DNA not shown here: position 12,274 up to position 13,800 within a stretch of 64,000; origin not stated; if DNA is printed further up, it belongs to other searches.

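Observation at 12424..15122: Orphan receiver-ParA/MinD ATPase paired with a 490-aa hyper-acidic coiled-coil protein carrying a C-terminal globular domain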

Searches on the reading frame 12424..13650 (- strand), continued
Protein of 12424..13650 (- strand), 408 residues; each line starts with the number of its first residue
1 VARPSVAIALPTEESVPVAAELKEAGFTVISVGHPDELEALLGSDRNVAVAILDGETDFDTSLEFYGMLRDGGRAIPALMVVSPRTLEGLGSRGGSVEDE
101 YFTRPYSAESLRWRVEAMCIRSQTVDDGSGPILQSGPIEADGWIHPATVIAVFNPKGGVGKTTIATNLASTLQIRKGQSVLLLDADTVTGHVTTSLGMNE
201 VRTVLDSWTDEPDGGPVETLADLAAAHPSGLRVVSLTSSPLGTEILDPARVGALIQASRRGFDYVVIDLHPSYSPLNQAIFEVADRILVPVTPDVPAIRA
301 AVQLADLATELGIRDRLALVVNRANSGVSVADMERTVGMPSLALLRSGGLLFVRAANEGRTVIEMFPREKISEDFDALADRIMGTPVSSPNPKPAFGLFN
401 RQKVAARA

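Call 83: get_annotated_region(hit=H9, flank=5000)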
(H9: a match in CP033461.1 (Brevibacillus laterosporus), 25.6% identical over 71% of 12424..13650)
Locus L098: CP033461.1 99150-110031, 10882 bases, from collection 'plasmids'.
description: Brevibacillus laterosporus strain 1821L plasmid p1821L01, complete sequence
organism: Brevibacillus laterosporus (NCBI taxid 1465)
taxonomy: Bacteria; Bacillota; Bacilli; Bacillales; Paenibacillaceae; Brevibacillus; Brevibacillus laterosporus
host: -; source: cabbage,whole organism,cabbage seeds; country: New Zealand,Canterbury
typing (MOB-suite, as given by PLSDB): non-mobilizable
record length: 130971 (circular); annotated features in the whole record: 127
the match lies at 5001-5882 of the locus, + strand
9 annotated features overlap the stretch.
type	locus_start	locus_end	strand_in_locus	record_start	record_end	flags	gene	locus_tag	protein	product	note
CDS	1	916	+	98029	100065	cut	-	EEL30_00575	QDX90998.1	hypothetical protein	-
CDS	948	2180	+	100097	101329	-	-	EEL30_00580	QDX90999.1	M23 family metallopeptidase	-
CDS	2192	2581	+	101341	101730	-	-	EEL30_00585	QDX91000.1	hypothetical protein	-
CDS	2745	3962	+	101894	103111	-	-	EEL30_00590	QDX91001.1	hypothetical protein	-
CDS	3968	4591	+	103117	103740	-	-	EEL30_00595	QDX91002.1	hypothetical protein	-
CDS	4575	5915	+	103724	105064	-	-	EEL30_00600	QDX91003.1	hypothetical protein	-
CDS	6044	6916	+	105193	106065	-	-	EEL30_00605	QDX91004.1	S-layer homology domain-containing protein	-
CDS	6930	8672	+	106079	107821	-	-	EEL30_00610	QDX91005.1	hypothetical protein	-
CDS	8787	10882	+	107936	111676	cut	-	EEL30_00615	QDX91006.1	hypothetical protein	-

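Call 84: get_annotated_region(hit=H4, flank=3000)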
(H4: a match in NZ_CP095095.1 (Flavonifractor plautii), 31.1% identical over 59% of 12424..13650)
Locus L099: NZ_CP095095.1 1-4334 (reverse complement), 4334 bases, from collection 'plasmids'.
description: Flavonifractor plautii strain VE303-08 plasmid unnamed, complete sequence
organism: Flavonifractor plautii (NCBI taxid 292800)
taxonomy: Bacteria; Bacillota; Clostridia; Eubacteriales; Oscillospiraceae; Flavonifractor; Flavonifractor plautii
host: -; source: Homo sapiens,isolate,feces; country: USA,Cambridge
typing (MOB-suite, as given by PLSDB): non-mobilizable
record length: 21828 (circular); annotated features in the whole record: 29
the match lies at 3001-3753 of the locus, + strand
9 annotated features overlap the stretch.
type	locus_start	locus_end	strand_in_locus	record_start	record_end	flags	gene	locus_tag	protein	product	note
CDS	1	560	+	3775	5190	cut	-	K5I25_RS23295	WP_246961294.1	hypothetical protein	-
CDS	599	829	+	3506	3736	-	vapB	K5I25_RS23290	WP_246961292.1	type II toxin-antitoxin system VapB family antitoxin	-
CDS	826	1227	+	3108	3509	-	-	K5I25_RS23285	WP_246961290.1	type II toxin-antitoxin system VapC family toxin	-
CDS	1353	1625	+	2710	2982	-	-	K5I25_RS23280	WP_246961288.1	type II toxin-antitoxin system RelB/DinJ family antitoxin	-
CDS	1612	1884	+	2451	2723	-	-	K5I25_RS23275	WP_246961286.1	type II toxin-antitoxin system mRNA interferase toxin, RelE/StbE family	-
CDS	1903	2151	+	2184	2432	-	-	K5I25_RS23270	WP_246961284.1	hypothetical protein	-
CDS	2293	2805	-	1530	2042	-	-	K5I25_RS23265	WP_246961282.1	hypothetical protein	-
CDS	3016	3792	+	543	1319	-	-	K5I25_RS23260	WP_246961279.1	AAA family ATPase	GO:0007059 - chromosome segregation [Evidence IEA]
CDS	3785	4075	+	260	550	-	-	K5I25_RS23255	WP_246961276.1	hypothetical protein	-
